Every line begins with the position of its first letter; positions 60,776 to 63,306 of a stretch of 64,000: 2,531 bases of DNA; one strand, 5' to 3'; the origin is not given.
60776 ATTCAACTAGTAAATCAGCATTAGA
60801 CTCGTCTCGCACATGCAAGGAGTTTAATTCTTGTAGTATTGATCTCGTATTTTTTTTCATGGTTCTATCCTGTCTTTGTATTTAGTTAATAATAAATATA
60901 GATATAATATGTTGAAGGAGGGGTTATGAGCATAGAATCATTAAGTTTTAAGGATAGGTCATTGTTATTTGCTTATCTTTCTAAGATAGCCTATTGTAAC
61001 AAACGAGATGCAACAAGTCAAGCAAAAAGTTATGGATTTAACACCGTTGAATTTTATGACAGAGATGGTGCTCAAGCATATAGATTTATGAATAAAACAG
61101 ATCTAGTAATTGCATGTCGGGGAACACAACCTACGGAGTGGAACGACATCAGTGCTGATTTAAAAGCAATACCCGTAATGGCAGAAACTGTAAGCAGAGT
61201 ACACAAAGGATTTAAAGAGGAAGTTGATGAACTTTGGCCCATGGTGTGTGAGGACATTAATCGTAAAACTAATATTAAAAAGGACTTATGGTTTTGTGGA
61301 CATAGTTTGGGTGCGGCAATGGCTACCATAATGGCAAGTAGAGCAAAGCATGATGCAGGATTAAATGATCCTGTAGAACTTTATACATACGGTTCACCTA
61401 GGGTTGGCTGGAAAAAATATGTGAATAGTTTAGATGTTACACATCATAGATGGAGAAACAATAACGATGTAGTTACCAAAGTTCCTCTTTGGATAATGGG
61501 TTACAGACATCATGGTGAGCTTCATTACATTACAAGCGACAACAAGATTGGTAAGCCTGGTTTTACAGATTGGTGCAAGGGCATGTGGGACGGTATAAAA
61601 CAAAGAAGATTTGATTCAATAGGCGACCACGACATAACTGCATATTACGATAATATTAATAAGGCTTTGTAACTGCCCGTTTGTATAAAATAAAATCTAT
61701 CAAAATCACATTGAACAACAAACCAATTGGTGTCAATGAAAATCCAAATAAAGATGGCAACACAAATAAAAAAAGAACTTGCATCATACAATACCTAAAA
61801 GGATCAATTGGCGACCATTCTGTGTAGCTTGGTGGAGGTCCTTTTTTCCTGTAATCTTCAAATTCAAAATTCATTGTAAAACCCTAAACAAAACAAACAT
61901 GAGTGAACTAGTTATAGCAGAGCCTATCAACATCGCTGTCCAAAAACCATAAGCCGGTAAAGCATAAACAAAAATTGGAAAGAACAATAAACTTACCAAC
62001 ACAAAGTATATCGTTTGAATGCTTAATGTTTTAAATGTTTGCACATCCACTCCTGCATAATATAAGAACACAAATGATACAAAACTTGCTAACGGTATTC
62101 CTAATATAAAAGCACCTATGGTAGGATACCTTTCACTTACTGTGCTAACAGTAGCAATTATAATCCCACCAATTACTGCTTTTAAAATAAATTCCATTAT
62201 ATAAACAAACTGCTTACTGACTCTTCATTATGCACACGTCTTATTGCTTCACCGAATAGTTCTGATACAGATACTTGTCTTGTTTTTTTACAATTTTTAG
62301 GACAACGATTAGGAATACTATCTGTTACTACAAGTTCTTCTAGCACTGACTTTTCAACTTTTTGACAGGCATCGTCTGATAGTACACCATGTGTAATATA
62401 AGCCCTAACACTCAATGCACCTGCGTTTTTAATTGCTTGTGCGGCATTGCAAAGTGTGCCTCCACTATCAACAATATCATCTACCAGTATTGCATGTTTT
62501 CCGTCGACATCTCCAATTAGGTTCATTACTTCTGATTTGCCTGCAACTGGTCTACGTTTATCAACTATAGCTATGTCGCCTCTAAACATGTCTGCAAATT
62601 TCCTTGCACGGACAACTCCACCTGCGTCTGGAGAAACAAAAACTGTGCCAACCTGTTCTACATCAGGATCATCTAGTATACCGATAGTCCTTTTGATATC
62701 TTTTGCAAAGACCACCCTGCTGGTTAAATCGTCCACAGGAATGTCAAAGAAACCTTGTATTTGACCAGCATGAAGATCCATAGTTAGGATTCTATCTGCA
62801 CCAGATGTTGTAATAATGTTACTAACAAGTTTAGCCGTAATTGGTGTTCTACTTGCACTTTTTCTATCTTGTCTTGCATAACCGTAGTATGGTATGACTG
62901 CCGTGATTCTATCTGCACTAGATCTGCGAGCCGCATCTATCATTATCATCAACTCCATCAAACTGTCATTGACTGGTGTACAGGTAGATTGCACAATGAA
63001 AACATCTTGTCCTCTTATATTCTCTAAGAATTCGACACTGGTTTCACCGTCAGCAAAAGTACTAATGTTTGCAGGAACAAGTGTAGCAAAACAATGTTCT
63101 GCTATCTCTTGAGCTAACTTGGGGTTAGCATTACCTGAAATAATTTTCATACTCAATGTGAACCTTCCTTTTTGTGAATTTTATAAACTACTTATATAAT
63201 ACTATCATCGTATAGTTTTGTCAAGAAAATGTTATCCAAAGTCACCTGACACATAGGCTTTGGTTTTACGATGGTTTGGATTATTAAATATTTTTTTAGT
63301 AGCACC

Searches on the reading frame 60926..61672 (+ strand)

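Call 11: search_protein_families(library=phrogs, proteins=[window:60926-61672:+], max_evalue=0.00001)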
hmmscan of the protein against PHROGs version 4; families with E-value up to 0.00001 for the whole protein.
window:60926-61672:+ (248 aa): 1 family
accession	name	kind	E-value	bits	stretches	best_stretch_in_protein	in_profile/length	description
phrog_21992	-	other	6.6e-27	95.6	1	49-204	36-185/213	esterase/lipase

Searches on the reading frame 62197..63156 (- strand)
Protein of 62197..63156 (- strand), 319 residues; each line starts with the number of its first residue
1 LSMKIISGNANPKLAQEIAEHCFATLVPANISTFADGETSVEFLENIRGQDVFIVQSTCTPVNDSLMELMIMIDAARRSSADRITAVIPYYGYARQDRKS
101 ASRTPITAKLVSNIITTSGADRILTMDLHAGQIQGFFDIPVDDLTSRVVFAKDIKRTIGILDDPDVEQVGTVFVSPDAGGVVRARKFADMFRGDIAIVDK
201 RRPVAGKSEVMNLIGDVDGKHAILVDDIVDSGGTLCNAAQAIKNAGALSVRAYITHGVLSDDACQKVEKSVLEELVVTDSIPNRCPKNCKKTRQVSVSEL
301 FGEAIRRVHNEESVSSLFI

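Call 11: search_protein_families(library=phrogs, proteins=[window:62197-63156:-], max_evalue=0.00001)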
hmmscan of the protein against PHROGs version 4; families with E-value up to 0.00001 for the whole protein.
window:62197-63156:- (319 aa): 2 families
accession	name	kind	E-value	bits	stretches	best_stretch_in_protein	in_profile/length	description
phrog_619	-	other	9e-50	170.4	1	26-287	12-268/282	ribose-phosphate pyrophosphokinase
phrog_12872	-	other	5.7e-07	29.6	1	64-237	50-222/547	nicotinamide phosphoribosyl transferase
